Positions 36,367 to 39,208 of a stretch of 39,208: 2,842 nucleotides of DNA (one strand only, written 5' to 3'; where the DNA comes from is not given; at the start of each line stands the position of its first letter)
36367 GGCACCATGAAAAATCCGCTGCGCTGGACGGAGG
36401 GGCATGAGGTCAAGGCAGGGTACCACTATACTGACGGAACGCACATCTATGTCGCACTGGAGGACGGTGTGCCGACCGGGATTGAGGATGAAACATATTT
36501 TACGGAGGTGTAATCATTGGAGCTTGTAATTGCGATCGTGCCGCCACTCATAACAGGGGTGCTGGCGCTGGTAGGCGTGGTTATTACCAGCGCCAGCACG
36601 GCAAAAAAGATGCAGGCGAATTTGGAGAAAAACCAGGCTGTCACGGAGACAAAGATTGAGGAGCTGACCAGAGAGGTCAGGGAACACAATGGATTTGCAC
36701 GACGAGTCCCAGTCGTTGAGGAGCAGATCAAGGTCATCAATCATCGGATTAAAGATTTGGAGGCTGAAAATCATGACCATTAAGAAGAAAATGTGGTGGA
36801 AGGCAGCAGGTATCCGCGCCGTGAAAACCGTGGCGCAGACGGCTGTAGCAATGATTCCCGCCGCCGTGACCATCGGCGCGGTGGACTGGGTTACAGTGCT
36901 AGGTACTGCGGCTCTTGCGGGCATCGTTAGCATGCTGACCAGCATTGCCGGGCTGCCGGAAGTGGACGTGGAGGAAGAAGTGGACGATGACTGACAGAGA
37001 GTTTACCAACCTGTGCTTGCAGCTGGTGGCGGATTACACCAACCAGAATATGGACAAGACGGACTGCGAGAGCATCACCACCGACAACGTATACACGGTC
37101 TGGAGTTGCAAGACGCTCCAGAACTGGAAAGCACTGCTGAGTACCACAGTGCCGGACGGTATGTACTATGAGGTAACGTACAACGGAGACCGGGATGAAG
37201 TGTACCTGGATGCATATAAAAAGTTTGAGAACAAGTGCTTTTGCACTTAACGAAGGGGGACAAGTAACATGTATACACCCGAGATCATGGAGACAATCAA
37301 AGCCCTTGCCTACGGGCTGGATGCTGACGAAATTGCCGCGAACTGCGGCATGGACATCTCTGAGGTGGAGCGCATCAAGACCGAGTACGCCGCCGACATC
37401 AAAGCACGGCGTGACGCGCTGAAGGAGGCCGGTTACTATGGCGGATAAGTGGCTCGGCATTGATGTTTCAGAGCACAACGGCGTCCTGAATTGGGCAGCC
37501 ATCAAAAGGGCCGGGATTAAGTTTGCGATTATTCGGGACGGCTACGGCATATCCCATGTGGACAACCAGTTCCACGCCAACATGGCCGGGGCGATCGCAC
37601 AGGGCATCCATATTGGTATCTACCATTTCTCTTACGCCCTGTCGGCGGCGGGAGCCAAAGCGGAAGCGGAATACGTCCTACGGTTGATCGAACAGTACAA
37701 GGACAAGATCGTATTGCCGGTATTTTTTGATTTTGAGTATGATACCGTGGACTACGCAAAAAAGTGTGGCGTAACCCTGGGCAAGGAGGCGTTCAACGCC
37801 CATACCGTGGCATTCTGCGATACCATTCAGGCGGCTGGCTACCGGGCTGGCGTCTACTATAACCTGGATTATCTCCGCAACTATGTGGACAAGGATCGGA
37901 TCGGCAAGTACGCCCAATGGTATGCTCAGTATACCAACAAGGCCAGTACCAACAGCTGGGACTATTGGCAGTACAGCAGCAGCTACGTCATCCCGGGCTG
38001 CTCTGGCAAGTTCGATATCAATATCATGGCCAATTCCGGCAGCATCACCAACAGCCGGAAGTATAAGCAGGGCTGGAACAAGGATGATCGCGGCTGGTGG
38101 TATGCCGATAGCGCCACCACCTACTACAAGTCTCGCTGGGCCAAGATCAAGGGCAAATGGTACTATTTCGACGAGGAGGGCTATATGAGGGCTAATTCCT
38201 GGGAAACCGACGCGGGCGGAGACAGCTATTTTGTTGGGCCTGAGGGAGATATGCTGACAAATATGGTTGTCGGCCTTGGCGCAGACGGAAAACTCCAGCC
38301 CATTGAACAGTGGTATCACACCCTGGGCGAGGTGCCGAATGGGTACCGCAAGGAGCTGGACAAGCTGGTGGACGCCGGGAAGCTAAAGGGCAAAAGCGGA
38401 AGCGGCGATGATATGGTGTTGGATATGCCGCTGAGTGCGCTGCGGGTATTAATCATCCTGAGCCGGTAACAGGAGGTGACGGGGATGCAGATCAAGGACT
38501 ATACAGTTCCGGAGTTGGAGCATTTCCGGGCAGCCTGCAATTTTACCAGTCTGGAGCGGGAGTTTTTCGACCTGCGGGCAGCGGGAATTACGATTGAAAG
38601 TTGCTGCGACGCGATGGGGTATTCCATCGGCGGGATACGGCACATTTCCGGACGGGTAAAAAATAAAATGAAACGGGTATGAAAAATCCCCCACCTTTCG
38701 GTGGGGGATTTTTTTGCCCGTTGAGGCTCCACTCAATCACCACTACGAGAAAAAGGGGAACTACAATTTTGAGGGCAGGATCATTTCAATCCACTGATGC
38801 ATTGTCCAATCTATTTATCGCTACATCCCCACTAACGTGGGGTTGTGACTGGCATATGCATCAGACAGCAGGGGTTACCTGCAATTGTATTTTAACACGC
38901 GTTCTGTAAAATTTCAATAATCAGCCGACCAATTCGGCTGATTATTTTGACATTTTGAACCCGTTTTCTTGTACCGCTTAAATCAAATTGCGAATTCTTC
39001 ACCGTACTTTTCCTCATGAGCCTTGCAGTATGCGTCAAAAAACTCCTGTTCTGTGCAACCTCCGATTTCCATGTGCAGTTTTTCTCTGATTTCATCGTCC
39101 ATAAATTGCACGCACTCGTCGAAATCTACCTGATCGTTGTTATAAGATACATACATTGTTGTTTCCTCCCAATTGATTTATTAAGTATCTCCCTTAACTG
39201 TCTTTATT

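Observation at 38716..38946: Noncoding unit with its own promoter and terminator that mimics a type I-C CRISPR repeat (candidate RNA anti-CRISPR or mini-array)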

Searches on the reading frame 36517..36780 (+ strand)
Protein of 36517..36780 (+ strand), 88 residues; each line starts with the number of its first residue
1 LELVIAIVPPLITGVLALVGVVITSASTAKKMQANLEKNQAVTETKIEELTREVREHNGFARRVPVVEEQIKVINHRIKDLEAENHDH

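Call 89: search_protein_families(library=pfam, proteins=[window:36517-36780:+], max_evalue=0.01)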
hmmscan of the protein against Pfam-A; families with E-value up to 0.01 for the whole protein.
window:36517-36780:+ (88 aa): 1 family
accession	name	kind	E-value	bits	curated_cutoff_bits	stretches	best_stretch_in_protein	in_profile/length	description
PF24073.1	DUF7365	-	0.0062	17.1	27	1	2-83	11-92/101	Coiled-coil region of unknown function (DUF7365)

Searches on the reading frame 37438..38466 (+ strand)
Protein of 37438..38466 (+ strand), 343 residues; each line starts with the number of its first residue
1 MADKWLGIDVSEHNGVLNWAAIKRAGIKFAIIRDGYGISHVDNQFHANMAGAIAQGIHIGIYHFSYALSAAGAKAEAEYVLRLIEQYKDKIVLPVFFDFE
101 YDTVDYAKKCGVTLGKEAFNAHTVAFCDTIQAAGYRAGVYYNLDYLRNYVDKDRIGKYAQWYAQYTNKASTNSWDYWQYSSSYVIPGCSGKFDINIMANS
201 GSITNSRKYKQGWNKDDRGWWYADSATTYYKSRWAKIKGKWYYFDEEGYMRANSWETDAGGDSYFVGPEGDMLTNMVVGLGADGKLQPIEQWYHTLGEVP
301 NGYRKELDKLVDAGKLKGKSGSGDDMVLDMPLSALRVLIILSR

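Call 18: search_protein_families(library=pfam, proteins=[window:37438-38466:+], max_evalue=0.01)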
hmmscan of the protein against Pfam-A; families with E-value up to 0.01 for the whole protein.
window:37438-38466:+ (343 aa): 4 families
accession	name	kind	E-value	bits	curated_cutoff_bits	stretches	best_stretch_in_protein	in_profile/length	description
PF01183.26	Glyco_hydro_25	-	3.3e-33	115.9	27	1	8-187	1-179/180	Glycosyl hydrolases family 25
PF19085.6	Choline_bind_2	-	9.1e-07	29.4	27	1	253-285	5-37/38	Choline-binding repeat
PF19127.6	Choline_bind_3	-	1.7e-06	28.3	27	1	234-275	4-45/47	Choline-binding repeat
PF01473.26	Choline_bind_1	-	6.8e-06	26.6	20.5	1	233-250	2-19/19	Putative cell wall binding repeat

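Call 64: search_dna_similar(query=window:37438-38466:+, collection=phages, mode=protein, max_rows=15)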
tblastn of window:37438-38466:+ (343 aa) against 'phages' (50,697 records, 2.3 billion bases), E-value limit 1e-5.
Records with a match: 193; places in all: 195; records where one place covers at least 80% of the query: 7.
Best place of each record, by identity: <60% 193.
By first word of the organism name: Streptococcus 139; Bacteriophage 22; Bacillus 7; Clostridium 4; Coprococcus 4; Lactobacillus 4; bajarodcaudo 2; Butyrivibrio 2; Lachnospiraceae 2; Agathobacter 2; and 5 more.
By host as written in the record: - 31; Streptococcus pneumoniae 6; Bacillus subtilis 6; Streptococcus mitis 5; Streptococcus oralis 4; Coprococcus sp. 4; Clostridium perfringens 3; Streptococcus pneumoniae 16A/1 2; and 105 more.
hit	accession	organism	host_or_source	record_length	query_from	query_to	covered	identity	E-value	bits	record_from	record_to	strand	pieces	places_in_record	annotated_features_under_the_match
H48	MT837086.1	Bacteriophage sp.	human fecal samples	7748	7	272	78%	32.3%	3e-23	106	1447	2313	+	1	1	record has no annotation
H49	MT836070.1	Bacteriophage sp.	human fecal samples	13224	6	274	78%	30.8%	7e-14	79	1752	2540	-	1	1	record has no annotation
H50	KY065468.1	Streptococcus phage IPP27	Streptococcus pneumoniae 35B/2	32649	6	310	89%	26.8%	6e-10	66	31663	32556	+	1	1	lysin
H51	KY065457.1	Streptococcus phage IPP16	Streptococcus pneumoniae 48/2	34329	6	310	89%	26.5%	2e-9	65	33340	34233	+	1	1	lysin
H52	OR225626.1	Clostridium phage LPCPA58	-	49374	7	195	55%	42.5%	2e-26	115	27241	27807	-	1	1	hypothetical protein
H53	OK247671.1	Clostridium phage vB_CpeS_BG3P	Clostridium perfringens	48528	7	190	54%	43.5%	7e-28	120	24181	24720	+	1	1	autolytic lysozyme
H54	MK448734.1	Streptococcus phage Javan347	Streptococcus oralis 7746_PRJEB1503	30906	6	310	89%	26.2%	3e-10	67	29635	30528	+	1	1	choline binding protein A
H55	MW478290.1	Clostridium phage phiCp-B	Clostridium perfringens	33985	7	190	54%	42.9%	5e-28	120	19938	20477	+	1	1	endolysin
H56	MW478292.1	Clostridium phage vB_CpeS-1181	Clostridium perfringens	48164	7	190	54%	42.9%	6e-28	120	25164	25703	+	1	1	endolysin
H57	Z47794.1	Streptococcus phage Cp1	-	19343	6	309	89%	25.9%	4e-8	61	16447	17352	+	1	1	cpl1: lysozyme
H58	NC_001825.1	Streptococcus phage Cp1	Streptococcus pneumoniae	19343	6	309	89%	25.9%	4e-8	61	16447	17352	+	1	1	cpl1: endolysin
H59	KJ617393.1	Streptococcus phage SOCP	Streptococcus pneumoniae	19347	6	309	89%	25.9%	4e-8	61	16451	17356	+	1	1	endolysin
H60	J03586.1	Streptococcus phage Cp1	-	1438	6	309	89%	25.9%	4e-8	60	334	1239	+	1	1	muramidase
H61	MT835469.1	Bacteriophage sp.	human fecal samples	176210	1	197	57%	37.7%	8e-20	97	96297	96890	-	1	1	record has no annotation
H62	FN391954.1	Streptococcus phage PH10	Streptococcus oralis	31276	6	278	80%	27.0%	2e-9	65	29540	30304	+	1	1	lysA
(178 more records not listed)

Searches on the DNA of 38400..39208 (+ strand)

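Call 6: search_rna_families(source=window, start=38400, end=39208, threshold=evalue, max_evalue=10, show_alignments=5)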
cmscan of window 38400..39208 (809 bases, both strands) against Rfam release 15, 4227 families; matches with E-value up to 10: 17.
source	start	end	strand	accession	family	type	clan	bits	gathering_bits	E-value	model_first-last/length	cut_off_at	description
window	38637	38722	+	RF02075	STnc230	Gene; sRNA;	-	25.8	50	0.21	1-83/83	no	Enterobacterial sRNA STnc230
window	38675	38817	-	RF02084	STnc130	Gene; sRNA;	-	25.6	55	0.18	1-135/135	no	Enterobacteria sRNA STnc130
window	38682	38713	+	RF00506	Thr_leader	Cis-reg; leader;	-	22.4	55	0.1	82-114/118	no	Threonine operon leader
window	38682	38712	+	RF02621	BSnc120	Gene; sRNA;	-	21.1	114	0.05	40-70/88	no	Brucella sRNA 120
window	38607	38721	-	RF01796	frnS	Gene; sRNA;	-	21.1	60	0.48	1-119/119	no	Fumarate/nitrate reductase regulator sRNA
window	38679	38768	-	RF01859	Phe_leader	Cis-reg; leader;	-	21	55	0.74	1-125/125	no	Phenylalanine leader peptide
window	38643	38715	+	RF01772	rnk_pseudo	Cis-reg; leader;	-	20.9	55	0.58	1-108/108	no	Pseudomonas rnk leader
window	38858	38953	+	RF02432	SpF25_sRNA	Gene; sRNA;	-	19.1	48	2.3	1-102/102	no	Streptococcus sRNA SpF25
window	38662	38717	+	RF01859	Phe_leader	Cis-reg; leader;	-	18.8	55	2.3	1-125/125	no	Phenylalanine leader peptide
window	38680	38816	-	RF02452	ncr1575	Gene; sRNA;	-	18.7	60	5.5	1-212/212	no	Bacillus sRNA ncr1575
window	38678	38715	+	RF02399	NsiR1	Gene; sRNA;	-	18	39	0.76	1-60/60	no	Nitrogen stress-induced RNA 1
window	38865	38941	-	RF04245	MIR169_7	Gene; miRNA;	CL00098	15.8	44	9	1-85/85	no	MIR169_7 microRNA precursor family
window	38628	38664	+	RF00517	serC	Cis-reg; leader;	-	15.4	35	1.1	1-52/52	no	serC leader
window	38663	38772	-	RF02775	SodB_thermometer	Cis-reg; thermoregulator;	-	14.8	98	8.6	1-119/119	no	SodB 5' UTR thermometer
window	38645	38715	+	RF02837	anti-hemB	Gene; sRNA;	-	13.7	49.5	2.5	1-81/81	no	Burkholderia RNA 7 (anti-hemB)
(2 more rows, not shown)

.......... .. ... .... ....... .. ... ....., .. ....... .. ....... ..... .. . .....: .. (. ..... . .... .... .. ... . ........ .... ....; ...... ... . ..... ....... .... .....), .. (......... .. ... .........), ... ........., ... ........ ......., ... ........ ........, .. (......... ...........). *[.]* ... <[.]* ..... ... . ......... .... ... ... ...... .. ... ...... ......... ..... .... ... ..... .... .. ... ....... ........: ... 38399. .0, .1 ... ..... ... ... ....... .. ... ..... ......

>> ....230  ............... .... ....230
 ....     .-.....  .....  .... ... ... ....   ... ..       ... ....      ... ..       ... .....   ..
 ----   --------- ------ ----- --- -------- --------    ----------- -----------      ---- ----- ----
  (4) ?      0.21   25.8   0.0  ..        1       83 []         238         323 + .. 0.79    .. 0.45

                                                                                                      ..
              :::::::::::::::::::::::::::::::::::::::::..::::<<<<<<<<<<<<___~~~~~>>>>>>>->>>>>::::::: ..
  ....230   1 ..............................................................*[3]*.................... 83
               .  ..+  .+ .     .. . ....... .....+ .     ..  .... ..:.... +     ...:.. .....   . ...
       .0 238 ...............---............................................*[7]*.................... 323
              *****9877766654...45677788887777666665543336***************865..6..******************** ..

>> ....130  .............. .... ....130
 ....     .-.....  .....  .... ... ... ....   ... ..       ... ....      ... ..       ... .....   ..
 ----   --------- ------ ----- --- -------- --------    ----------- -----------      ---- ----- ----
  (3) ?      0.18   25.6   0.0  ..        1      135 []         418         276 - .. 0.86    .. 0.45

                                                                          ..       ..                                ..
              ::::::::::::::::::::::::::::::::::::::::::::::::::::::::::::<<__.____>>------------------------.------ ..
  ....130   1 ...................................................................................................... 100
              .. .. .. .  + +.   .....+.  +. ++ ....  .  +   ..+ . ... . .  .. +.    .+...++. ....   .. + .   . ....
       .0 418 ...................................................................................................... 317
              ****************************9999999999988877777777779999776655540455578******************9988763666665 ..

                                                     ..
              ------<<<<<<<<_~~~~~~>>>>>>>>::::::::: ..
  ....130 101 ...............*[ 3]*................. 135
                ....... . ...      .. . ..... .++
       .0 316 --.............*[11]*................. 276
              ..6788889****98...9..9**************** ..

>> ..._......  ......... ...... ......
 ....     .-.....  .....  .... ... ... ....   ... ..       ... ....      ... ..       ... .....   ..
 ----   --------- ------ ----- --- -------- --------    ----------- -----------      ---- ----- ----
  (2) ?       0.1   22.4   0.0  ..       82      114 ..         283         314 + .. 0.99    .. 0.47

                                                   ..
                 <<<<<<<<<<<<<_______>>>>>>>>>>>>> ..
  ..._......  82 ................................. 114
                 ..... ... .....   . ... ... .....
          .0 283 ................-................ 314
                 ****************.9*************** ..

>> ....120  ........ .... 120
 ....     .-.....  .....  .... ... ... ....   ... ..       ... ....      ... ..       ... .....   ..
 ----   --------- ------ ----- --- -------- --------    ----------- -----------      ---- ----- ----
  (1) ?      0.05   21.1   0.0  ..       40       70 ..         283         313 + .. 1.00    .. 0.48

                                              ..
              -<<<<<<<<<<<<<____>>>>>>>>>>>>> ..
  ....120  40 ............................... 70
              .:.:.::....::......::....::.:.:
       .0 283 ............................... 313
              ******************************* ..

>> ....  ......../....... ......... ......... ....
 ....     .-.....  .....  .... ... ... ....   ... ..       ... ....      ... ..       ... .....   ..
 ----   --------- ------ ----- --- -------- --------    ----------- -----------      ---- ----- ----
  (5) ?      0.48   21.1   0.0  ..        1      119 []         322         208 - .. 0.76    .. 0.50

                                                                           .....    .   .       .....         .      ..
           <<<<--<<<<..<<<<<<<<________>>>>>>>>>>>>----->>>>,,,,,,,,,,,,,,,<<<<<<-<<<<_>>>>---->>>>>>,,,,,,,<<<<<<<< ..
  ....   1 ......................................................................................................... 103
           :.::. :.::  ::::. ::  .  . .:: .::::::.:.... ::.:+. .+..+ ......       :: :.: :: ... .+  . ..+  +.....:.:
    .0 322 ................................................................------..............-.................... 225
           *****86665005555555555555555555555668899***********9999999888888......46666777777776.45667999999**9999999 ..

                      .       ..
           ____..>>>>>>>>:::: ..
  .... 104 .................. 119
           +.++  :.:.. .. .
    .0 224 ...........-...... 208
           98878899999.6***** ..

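Call 9: search_dna_similar(query=window:38470-39208:+, collection=phages, mode=distant, max_rows=30)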
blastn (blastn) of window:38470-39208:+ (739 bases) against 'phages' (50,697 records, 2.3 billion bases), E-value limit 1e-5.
Records with a match: 1; places in all: 1; records where one place covers at least 80% of the query: 0.
Best place of each record, by identity: 60-80% 1.
By first word of the organism name: Microviridae 1.
By host as written in the record: - 1.
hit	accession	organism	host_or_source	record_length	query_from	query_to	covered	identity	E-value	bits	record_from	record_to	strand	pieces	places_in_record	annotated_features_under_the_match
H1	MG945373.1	Microviridae sp.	pig feces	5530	556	633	11%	76.9%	8e-7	61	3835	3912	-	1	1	none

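Call 36: search_dna_similar(query=window:38684-38950:-, collection=phages, mode=distant, max_evalue=10, max_rows=25)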
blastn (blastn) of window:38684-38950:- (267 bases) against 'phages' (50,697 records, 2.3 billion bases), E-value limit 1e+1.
Records with a match: 32; places in all: 32; records where one place covers at least 80% of the query: 0.
Best place of each record, by identity: 90-95% 32.
By first word of the organism name: Salmonella 28; Escherichia 2; Enterobacteria 1; Proteus 1.
By host as written in the record: - 20; Salmonella enterica 4; Escherichia coli 2; Salmonella sp. 2; Salmonella enterica serovar Typhi 1; Salmonella enterica serovar Paratyphi A 1; Proteus mirabilis 3b10_21 1; Salmonella enterica subsp. enterica serovar Enteritidis 1.
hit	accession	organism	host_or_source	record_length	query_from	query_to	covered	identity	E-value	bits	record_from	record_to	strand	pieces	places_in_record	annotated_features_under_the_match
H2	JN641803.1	Salmonella phage SPN3US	-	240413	240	266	10%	92.6%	3e+0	38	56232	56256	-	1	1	none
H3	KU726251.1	Enterobacteria phage SEGD1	Salmonella enterica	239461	240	266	10%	92.6%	3e+0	38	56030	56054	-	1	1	none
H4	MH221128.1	Salmonella phage STsAS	Salmonella enterica serovar Typhi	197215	240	266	10%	92.6%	3e+0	38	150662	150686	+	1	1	none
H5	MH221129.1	Salmonella phage SPAsTU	Salmonella enterica serovar Paratyphi A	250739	240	266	10%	92.6%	3e+0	38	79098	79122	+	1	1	none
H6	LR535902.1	Salmonella phage SPFM4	-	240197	240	266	10%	92.6%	3e+0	38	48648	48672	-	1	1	none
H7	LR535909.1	Salmonella phage SPFM11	-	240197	240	266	10%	92.6%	3e+0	38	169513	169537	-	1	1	none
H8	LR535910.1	Salmonella phage SPFM13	-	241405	240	266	10%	92.6%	3e+0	38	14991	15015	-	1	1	none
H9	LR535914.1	Salmonella phage SPFM17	-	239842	240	266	10%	92.6%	3e+0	38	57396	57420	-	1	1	none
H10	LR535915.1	Salmonella phage SPFM16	-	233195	240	266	10%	92.6%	3e+0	38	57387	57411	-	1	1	none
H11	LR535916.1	Salmonella phage SPFM19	-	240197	240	266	10%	92.6%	3e+0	38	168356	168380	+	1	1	none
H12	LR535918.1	Salmonella phage SPFM22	-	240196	240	266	10%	92.6%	3e+0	38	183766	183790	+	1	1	none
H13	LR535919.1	Salmonella phage SPFM21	-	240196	240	266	10%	92.6%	3e+0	38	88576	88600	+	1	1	none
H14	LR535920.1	Salmonella phage SPFM3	-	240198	240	266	10%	92.6%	3e+0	38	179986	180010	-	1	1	none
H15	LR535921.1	Salmonella phage SPFM2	-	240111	240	266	10%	92.6%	3e+0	38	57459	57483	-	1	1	none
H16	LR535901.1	Salmonella phage SPFM1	-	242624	240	266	10%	92.6%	3e+0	38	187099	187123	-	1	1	none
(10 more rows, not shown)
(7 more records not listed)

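Call 37: search_dna_similar(query=window:38684-38950:-, collection=plasmids, mode=distant, max_evalue=10, max_rows=25)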
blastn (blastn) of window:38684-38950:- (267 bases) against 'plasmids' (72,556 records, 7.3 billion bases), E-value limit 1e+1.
Records with a match: 6; places in all: 6; records where one place covers at least 80% of the query: 0.
Best place of each record, by identity: 90-95% 1; 80-90% 5.
By first word of the organism name: Bacillus 5; Phenylobacterium 1.
By predicted mobility (MOB-suite, as given by PLSDB): non-mobilizable 4; conjugative 2.
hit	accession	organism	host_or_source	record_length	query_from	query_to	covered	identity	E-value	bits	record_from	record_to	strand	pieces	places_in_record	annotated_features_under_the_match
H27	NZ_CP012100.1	Bacillus thuringiensis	whole organism,soil sample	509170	40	72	12%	87.9%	3e+0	39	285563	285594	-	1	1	TetR/AcrR family transcriptional regulator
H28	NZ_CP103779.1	Bacillus toyonensis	cell culture,Commercial plant nursery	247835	40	72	12%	87.9%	3e+0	39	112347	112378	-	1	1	TetR/AcrR family transcriptional regulator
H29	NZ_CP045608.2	Bacillus cereus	Whole organism,soil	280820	40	72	12%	87.9%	3e+0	39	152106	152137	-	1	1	TetR/AcrR family transcriptional regulator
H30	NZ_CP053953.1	Bacillus cereus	-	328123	40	72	12%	87.9%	3e+0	39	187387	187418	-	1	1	TetR/AcrR family transcriptional regulator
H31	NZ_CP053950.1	Bacillus cereus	-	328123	40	72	12%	87.9%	3e+0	39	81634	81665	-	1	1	TetR/AcrR family transcriptional regulator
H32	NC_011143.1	Phenylobacterium zucineum HLK1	-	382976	242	266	9%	92.0%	1e+1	37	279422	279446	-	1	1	hypothetical protein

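Call 72: search_rna_families(source=window, start=38775, end=38890, threshold=evalue, max_evalue=10, show_alignments=4)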
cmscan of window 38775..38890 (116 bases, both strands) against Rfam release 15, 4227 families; matches with E-value up to 10: 3.
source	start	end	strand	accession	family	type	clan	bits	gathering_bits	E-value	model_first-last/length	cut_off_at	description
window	38783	38824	-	RF01322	CRISPR-DR9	Gene; CRISPR;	-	11.6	45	5.7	1-37/37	no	CRISPR RNA direct repeat element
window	38808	38848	-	RF01696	Chlorobi-1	Gene; sRNA;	-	10.6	50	1.7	1-67/67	no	Chlorobi-1 RNA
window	38821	38870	+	RF01696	Chlorobi-1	Gene; sRNA;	-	9.1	50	5.4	1-67/67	no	Chlorobi-1 RNA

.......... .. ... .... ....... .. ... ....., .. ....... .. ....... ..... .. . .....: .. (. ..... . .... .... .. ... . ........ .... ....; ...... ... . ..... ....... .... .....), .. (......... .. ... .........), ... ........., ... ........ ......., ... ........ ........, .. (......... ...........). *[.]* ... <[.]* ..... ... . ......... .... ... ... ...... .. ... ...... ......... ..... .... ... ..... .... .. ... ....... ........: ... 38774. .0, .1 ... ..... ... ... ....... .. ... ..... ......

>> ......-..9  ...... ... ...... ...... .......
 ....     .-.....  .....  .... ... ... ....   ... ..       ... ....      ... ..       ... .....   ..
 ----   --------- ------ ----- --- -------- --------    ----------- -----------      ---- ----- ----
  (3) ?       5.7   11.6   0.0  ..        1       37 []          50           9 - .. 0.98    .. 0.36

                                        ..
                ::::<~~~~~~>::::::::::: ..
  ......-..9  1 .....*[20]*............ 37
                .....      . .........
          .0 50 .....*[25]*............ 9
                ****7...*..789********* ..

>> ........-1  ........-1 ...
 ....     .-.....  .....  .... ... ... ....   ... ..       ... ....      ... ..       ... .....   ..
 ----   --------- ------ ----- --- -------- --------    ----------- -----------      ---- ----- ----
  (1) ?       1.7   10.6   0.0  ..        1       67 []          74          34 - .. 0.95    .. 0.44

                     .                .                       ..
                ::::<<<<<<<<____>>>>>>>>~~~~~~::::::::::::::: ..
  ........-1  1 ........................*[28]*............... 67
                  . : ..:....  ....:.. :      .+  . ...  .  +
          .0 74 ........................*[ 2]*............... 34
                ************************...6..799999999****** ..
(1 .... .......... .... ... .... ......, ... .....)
